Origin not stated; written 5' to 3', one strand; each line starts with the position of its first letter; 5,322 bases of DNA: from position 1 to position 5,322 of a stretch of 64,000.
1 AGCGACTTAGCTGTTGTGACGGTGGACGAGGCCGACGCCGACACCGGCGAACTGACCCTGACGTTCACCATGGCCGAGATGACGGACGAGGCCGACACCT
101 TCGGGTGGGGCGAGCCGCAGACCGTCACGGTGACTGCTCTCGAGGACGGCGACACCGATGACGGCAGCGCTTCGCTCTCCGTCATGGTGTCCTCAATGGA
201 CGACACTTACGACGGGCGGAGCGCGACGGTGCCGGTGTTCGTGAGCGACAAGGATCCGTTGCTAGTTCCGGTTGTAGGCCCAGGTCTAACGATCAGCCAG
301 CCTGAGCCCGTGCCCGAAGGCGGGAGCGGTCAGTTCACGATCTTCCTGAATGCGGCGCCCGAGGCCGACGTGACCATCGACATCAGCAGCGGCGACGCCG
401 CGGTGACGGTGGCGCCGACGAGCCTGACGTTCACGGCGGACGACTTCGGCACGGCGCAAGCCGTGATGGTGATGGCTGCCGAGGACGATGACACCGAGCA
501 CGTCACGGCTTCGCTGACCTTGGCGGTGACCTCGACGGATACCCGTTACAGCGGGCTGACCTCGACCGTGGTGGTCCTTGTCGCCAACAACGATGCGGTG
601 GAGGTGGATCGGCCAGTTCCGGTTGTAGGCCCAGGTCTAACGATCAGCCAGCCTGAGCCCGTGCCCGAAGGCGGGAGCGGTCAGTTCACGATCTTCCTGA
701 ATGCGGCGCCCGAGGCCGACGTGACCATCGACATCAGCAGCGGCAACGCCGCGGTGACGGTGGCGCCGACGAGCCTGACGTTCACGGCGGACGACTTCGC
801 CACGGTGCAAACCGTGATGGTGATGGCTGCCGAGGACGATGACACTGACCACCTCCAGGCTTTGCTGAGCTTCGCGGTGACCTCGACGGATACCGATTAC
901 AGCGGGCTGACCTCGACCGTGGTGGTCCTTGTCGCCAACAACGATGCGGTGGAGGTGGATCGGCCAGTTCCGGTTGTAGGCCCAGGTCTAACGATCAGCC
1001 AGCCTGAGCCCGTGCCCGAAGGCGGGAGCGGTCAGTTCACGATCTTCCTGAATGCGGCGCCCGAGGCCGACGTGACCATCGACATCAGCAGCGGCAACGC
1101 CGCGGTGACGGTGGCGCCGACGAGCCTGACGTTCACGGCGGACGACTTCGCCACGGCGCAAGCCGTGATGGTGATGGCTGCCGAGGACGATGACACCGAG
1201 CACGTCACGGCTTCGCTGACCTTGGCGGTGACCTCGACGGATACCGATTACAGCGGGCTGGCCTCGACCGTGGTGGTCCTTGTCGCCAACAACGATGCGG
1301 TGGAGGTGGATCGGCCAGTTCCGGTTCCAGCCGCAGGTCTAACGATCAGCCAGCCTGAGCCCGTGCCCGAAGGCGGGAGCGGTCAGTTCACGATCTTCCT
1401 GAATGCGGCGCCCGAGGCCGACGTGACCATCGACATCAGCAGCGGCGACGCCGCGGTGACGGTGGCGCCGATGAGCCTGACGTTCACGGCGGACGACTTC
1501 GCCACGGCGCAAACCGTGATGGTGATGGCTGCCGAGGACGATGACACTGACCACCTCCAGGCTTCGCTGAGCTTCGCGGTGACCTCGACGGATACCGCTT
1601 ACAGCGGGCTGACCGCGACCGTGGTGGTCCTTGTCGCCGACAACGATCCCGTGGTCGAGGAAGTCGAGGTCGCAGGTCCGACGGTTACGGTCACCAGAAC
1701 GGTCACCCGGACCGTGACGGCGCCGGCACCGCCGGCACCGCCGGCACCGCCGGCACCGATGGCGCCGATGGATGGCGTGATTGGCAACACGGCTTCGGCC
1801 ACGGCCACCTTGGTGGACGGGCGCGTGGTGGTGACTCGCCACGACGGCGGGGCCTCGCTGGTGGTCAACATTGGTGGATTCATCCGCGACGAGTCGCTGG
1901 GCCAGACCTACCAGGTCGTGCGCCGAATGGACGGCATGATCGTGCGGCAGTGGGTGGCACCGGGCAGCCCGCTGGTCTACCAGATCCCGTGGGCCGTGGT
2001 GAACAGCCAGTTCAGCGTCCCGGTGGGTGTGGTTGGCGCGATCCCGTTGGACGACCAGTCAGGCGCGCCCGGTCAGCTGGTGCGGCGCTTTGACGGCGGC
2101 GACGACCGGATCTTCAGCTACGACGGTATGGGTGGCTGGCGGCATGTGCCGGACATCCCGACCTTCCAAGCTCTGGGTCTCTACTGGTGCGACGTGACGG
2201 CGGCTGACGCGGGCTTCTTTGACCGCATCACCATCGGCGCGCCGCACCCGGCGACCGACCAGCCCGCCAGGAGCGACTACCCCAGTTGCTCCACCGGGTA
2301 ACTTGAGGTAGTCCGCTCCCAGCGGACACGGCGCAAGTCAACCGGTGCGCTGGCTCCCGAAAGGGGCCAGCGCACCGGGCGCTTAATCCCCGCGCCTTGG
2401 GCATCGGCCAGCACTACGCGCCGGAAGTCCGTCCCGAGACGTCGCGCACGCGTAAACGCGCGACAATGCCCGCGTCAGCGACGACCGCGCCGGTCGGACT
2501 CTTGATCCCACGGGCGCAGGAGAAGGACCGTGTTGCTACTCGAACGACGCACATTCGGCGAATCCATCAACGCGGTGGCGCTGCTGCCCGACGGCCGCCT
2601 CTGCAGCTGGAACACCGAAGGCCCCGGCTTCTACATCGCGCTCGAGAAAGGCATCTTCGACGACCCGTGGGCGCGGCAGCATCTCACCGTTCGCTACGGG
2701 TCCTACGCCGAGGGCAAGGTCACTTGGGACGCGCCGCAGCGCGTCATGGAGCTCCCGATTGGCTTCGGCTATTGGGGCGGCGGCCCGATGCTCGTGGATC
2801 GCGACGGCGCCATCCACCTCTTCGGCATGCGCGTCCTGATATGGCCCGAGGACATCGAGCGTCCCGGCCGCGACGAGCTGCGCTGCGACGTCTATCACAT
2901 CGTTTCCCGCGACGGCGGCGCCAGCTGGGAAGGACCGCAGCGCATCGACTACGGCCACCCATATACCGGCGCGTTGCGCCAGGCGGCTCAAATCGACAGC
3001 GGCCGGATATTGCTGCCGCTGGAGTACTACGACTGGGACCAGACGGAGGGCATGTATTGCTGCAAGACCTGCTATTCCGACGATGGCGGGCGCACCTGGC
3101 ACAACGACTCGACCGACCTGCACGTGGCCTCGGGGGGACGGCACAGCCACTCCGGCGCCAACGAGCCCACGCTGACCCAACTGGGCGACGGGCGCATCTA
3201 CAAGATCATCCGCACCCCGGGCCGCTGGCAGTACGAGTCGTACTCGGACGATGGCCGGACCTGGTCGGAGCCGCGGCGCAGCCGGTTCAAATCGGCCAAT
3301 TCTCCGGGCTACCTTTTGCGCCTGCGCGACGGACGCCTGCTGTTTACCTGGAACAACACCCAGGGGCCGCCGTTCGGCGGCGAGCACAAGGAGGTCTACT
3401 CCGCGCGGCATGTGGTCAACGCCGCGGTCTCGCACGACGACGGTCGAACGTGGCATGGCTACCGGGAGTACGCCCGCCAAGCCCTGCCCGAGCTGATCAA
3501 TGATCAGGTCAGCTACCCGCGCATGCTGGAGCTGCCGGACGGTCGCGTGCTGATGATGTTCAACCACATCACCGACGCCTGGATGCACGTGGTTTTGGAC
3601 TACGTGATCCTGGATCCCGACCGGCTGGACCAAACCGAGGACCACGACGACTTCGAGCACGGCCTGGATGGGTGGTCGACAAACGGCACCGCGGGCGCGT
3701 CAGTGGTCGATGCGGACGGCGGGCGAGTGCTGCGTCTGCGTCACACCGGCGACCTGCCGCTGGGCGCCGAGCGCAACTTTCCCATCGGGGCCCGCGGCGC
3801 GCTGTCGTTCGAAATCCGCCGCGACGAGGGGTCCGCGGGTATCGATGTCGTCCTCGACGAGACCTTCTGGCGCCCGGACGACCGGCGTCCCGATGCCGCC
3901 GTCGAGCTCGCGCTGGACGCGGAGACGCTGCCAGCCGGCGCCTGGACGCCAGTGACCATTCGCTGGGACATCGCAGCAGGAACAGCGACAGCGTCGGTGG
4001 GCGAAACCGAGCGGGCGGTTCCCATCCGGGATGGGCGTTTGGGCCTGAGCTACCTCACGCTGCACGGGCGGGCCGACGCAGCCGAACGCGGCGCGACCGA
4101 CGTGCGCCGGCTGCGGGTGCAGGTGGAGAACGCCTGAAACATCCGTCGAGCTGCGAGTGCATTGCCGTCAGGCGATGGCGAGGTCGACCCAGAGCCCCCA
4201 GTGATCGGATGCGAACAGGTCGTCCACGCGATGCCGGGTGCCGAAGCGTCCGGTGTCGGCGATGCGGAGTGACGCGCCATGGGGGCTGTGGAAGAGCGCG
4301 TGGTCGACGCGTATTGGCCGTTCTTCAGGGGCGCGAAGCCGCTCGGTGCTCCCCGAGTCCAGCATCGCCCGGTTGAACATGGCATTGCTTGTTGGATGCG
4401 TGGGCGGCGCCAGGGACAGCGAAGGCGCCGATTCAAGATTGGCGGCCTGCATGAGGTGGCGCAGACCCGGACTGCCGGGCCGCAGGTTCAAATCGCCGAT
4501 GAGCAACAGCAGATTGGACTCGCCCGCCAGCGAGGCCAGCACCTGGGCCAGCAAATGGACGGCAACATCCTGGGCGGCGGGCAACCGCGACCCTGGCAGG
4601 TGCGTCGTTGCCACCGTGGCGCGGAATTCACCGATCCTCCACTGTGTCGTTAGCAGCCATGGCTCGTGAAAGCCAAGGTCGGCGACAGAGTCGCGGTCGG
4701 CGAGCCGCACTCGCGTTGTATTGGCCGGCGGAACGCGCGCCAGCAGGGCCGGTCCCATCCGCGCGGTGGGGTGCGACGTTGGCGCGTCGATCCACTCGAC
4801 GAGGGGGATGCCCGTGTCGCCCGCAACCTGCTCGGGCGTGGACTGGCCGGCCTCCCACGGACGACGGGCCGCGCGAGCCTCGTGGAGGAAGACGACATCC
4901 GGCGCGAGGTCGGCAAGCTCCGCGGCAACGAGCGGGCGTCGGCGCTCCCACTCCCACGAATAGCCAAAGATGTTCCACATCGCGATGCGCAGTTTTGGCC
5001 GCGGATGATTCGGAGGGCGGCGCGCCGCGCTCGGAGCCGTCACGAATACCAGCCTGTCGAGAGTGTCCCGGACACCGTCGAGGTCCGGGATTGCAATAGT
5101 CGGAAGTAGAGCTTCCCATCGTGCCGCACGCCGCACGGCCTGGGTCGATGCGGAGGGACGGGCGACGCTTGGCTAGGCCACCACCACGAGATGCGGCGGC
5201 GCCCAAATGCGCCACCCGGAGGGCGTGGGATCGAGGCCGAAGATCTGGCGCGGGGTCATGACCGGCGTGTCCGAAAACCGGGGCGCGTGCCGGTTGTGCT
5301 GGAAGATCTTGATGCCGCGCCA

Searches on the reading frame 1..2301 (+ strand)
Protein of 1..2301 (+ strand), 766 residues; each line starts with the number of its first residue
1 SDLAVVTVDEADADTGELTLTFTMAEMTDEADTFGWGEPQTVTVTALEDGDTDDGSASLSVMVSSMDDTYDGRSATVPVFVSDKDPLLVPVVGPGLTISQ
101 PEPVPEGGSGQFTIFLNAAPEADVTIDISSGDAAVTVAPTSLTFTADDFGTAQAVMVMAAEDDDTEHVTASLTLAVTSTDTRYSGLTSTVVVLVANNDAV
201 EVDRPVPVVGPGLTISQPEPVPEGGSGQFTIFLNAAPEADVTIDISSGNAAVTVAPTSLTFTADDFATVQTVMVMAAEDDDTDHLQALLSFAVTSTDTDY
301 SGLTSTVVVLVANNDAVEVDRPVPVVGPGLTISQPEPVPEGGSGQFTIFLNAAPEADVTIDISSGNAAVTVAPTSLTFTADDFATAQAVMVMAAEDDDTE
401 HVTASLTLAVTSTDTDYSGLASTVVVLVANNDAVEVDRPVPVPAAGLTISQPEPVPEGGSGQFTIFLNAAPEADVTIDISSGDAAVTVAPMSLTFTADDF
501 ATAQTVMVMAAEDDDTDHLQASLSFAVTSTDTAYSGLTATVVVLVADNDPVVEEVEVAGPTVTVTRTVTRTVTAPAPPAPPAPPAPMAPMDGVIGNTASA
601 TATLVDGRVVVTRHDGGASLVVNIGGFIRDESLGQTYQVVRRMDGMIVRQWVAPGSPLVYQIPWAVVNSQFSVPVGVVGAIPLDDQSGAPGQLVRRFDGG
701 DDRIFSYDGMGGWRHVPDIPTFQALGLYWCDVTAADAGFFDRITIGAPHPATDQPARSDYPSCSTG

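Call 16: search_protein_families(library=pfam, proteins=[window:1-2301:+], max_evalue=0.00001)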
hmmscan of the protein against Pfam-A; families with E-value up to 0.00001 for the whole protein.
window:1-2301:+ (766 aa): 1 family
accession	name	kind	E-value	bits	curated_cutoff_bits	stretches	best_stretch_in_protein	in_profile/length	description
PF17766.7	fn3_6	-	1.2e-06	29.1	26.4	0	366-409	44-87/99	Fibronectin type-III domain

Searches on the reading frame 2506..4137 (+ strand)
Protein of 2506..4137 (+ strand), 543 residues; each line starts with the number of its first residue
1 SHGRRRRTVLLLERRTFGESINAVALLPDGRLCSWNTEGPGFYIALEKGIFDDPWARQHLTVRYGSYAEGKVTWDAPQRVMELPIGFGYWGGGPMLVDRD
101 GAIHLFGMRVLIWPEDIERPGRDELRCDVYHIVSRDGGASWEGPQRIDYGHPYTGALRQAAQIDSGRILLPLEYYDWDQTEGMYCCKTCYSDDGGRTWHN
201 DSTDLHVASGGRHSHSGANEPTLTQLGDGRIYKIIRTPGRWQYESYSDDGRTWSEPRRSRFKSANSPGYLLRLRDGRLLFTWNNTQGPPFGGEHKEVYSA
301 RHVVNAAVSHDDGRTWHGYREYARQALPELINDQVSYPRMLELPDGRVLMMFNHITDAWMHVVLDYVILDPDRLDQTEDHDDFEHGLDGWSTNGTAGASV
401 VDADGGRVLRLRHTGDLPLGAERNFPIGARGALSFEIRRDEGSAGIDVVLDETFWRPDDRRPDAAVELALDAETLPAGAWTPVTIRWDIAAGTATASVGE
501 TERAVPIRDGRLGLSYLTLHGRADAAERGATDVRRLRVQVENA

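Call 16: search_protein_families(library=pfam, proteins=[window:2506-4137:+], max_evalue=0.00001)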
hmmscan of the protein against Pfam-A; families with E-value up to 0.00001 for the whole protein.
window:2506-4137:+ (543 aa): 2 families
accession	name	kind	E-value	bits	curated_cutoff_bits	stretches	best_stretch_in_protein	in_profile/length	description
PF13088.12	BNR_2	-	2.1e-29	103.2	31.4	1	64-348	22-275/277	BNR repeat-like domain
PF02012.26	BNR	-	5.1e-07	29.2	27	0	190-199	2-11/12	BNR/Asp-box repeat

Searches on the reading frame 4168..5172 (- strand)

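Call 16: search_protein_families(library=pfam, proteins=[window:4168-5172:-], max_evalue=0.00001)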
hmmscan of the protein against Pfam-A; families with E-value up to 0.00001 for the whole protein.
window:4168-5172:- (334 aa): 1 family
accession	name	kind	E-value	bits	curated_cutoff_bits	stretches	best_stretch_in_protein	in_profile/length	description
PF03372.29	Exo_endo_phos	-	4.1e-11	43.5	24.5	1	66-324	3-225/225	Endonuclease/Exonuclease/phosphatase family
